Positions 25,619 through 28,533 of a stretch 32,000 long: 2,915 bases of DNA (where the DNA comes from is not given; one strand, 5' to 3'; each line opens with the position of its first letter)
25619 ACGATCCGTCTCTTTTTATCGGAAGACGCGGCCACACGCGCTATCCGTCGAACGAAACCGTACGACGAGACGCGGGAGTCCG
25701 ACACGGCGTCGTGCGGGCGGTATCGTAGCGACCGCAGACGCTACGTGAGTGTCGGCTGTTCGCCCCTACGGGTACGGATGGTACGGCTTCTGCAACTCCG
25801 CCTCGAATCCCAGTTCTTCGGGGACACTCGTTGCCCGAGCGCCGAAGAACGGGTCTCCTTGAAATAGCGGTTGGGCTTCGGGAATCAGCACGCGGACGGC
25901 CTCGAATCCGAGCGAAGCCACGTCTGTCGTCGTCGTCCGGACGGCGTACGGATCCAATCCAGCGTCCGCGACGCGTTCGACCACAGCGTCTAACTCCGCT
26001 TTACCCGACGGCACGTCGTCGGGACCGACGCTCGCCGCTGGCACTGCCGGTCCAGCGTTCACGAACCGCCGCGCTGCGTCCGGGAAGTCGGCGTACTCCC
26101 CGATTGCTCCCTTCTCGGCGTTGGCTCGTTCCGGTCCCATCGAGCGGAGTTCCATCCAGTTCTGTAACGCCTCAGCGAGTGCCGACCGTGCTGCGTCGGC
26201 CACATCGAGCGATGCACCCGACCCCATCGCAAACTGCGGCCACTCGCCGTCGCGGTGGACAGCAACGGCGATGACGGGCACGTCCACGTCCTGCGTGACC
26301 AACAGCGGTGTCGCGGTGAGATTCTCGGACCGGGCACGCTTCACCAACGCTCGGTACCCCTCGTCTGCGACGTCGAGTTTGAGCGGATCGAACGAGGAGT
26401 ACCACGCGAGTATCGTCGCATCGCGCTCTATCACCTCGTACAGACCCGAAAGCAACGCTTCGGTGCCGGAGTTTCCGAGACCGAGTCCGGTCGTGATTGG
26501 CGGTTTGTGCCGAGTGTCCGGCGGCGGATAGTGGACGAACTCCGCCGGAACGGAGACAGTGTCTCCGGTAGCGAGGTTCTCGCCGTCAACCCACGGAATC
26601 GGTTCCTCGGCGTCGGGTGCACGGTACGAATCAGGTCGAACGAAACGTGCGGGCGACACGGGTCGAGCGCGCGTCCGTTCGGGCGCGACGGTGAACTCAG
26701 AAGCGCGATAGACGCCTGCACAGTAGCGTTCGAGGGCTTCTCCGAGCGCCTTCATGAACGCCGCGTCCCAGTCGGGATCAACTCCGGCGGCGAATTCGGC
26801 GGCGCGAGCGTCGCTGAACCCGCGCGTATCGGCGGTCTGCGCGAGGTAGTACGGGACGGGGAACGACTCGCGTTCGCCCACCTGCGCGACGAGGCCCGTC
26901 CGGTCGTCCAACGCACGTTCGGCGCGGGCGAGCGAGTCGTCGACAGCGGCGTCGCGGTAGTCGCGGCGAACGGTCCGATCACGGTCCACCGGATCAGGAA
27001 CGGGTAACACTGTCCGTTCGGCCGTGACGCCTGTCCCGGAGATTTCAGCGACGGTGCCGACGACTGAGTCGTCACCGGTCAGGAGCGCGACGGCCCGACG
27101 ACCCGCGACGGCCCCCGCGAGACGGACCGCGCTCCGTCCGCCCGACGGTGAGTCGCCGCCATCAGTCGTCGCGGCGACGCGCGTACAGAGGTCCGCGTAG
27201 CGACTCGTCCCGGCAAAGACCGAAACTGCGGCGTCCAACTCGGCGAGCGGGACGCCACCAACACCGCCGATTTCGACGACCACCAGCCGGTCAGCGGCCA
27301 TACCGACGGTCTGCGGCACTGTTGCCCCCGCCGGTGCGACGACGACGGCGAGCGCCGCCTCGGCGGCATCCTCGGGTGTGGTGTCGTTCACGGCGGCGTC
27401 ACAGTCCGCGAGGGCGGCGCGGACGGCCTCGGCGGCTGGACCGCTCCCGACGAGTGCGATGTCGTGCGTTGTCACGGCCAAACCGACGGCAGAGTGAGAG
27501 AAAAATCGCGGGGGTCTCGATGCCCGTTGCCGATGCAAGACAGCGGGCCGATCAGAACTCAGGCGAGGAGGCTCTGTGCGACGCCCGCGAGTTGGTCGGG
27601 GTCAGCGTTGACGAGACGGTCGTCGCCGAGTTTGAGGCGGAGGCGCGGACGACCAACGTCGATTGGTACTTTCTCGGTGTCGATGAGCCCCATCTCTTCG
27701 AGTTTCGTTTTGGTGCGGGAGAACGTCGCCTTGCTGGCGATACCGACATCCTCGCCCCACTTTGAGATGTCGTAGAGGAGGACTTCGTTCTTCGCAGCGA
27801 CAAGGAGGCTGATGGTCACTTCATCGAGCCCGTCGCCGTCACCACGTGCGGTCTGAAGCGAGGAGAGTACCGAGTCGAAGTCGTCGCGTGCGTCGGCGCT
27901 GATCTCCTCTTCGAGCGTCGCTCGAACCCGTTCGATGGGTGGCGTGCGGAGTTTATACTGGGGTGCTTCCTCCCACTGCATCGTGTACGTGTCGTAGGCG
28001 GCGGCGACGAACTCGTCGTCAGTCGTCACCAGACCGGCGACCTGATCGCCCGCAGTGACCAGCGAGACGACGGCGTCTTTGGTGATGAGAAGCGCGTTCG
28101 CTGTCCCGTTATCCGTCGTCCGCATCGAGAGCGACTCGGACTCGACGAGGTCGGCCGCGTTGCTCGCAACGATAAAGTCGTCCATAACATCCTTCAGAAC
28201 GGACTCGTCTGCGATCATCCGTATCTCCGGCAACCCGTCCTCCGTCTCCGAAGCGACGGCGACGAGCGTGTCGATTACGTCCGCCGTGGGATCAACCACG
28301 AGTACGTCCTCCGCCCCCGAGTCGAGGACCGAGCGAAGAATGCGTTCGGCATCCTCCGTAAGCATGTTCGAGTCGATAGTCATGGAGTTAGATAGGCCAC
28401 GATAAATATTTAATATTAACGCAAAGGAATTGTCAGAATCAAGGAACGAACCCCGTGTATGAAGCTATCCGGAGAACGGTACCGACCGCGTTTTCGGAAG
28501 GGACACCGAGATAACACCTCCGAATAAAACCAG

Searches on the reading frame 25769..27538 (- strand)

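Call 53: search_protein_families(library=pfam, proteins=[window:25769-27538:-], max_evalue=0.001)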
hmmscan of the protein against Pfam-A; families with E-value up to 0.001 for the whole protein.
window:25769-27538:- (590 aa): 1 family
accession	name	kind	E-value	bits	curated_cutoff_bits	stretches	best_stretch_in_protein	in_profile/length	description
PF02624.21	YcaO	-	6.8e-56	190.4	25.7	1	256-555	6-324/325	YcaO cyclodehydratase, ATP-ad Mg2+-binding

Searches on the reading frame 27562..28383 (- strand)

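Call 53: search_protein_families(library=pfam, proteins=[window:27562-28383:-], max_evalue=0.001)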
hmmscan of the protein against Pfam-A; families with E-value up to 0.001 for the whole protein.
window:27562-28383:- (274 aa): 3 families
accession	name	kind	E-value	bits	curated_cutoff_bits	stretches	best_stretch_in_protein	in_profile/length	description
PF23336.1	HTH_TbsP_C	-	3e-57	192.4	27.1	1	149-270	1-121/121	Transcriptional regulator TbsP-like, C-terminal HTH domain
PF19138.6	TbsP_N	-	4.1e-56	189.5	27.1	1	5-148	2-144/144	Transcriptional regulator TbsP-like, N-terminal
PF24217.1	DUF7436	-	0.0006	20.2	34.2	0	34-140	45-150/153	Family of unknown function (DUF7436)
